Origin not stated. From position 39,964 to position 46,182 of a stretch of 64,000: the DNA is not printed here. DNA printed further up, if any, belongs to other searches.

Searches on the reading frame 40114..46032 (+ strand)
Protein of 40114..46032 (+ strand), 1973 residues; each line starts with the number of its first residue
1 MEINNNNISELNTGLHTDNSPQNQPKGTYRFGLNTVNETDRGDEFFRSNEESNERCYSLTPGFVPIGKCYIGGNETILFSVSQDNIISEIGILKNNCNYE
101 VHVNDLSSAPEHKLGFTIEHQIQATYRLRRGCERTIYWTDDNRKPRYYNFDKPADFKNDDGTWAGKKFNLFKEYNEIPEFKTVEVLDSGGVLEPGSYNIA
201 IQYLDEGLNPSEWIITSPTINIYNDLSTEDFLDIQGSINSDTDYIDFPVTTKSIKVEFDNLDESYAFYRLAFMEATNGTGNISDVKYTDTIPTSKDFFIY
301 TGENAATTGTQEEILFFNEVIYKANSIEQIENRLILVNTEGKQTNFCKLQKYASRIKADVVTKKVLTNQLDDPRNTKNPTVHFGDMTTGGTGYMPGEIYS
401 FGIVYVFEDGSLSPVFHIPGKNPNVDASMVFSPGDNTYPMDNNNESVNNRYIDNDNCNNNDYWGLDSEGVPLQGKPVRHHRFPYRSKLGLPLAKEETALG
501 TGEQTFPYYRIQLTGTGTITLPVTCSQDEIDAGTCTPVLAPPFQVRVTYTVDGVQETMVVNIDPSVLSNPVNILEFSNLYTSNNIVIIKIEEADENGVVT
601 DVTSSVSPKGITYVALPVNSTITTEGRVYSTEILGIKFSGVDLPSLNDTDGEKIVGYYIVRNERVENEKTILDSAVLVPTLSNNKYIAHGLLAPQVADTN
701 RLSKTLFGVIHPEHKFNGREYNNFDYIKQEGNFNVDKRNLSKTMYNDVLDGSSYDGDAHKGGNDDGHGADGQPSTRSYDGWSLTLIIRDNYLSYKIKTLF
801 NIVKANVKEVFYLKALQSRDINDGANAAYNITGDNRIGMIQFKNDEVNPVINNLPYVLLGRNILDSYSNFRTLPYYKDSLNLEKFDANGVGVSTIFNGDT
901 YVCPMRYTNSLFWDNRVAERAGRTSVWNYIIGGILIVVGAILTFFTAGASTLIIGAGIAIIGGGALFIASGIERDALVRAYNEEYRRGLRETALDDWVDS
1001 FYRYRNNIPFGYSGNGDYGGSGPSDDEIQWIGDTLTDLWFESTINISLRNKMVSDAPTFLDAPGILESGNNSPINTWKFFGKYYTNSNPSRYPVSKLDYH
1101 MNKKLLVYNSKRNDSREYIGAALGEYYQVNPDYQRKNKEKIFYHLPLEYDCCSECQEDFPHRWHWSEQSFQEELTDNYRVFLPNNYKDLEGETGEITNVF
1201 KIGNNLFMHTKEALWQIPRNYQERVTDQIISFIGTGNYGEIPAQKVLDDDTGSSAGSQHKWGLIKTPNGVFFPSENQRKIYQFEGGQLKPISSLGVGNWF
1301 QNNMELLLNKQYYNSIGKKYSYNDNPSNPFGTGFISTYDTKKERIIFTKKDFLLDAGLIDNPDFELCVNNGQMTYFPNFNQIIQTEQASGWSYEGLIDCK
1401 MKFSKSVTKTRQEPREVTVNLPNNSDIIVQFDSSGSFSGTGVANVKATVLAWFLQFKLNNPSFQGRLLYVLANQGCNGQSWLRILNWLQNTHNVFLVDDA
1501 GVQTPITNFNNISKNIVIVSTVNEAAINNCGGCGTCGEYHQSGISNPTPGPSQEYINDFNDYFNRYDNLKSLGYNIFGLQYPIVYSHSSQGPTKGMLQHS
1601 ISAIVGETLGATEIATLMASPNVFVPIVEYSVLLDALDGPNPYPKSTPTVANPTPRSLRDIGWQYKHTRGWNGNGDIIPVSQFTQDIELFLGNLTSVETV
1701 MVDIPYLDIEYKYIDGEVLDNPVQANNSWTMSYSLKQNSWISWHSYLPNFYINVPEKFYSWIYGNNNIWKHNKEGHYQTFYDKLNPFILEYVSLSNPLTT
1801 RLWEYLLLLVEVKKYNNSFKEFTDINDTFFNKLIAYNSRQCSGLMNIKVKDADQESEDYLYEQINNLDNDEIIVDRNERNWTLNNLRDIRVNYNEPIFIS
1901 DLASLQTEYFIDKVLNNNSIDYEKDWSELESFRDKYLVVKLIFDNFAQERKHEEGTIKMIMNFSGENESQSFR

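Call 7: search_protein_families(library=phrogs, proteins=[window:40114-46032:+], max_evalue=0.001)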
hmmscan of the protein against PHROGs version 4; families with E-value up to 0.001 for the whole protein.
window:40114-46032:+ (1973 aa): 2 families
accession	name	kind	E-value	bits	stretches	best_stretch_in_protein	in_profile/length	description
phrog_15100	-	head and packaging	0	2078.2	1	5-1966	3-1776/1783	virion structural protein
phrog_38031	-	unknown function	2.8e-05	24.2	1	1720-1828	189-292/460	-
